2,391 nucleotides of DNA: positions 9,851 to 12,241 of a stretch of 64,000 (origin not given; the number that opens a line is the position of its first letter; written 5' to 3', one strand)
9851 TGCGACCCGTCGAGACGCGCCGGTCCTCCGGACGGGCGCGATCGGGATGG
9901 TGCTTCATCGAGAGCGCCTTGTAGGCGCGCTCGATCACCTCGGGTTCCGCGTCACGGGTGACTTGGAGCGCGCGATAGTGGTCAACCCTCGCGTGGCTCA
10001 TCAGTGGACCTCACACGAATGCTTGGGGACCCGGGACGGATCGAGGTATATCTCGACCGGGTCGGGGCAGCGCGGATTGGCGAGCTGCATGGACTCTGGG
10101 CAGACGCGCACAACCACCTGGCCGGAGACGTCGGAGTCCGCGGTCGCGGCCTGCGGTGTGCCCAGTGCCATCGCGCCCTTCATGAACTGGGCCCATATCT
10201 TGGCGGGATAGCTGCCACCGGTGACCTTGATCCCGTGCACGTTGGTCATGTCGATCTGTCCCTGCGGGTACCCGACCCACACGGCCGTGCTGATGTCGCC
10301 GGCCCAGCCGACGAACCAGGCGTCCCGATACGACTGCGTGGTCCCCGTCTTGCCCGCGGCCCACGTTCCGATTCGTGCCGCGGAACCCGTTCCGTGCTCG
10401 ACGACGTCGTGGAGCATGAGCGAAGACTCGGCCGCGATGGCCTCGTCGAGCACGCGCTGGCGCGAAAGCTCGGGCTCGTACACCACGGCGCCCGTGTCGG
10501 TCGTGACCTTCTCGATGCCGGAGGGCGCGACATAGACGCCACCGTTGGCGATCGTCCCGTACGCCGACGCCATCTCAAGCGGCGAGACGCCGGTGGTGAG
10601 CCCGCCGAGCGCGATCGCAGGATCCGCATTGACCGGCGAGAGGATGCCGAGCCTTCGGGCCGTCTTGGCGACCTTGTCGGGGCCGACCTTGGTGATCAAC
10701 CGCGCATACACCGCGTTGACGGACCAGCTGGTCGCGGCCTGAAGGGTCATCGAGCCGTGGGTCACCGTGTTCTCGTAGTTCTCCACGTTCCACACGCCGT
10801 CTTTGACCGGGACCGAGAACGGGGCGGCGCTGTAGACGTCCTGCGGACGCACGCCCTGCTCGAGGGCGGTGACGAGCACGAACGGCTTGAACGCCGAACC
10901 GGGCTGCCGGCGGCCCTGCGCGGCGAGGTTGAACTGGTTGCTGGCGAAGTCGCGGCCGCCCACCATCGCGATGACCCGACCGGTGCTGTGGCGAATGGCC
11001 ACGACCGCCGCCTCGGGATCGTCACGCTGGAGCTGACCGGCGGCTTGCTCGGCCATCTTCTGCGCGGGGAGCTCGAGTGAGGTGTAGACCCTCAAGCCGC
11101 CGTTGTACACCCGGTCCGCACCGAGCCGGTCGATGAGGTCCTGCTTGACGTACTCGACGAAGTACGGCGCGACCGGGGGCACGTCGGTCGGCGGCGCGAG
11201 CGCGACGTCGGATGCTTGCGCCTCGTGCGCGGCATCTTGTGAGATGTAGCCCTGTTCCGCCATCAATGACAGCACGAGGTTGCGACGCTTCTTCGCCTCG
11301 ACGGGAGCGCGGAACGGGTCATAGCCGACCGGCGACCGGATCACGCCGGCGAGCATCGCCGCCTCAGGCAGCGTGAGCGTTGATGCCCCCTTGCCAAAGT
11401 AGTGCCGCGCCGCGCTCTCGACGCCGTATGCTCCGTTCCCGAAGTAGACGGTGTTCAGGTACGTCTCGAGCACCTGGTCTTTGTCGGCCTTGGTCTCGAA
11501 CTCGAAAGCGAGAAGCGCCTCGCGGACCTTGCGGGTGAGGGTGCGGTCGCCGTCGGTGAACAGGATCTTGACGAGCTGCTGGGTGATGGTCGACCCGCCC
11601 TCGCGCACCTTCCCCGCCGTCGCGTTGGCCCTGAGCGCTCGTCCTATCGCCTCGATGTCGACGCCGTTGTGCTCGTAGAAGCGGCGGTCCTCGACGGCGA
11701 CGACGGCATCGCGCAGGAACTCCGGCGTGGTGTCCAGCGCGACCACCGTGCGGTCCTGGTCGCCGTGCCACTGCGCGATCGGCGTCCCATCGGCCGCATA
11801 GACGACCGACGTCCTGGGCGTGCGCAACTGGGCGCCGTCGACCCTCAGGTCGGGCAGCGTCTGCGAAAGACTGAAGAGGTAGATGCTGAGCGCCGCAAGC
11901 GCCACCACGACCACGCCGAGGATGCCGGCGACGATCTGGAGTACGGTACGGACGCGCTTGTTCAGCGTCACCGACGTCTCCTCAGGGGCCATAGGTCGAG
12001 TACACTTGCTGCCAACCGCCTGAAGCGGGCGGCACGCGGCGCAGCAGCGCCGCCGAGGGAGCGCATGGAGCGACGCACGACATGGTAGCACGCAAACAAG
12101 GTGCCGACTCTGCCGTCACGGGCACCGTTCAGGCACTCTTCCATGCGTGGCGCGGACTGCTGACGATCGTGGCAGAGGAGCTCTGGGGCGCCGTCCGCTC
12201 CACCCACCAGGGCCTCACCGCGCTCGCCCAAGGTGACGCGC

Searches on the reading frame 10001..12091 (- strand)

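Call 53: search_protein_families(library=pfam, proteins=[window:10001-12091:-], max_evalue=0.0001)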
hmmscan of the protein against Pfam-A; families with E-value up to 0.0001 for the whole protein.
window:10001-12091:- (696 aa): 2 families
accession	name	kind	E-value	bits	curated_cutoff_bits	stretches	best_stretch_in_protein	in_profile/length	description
PF00912.28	Transgly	-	7.1e-66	221.4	27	1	102-277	2-177/178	Transglycosylase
PF00905.27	Transpeptidase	-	1.1e-36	127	22.1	1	362-608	2-275/299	Penicillin binding protein transpeptidase domain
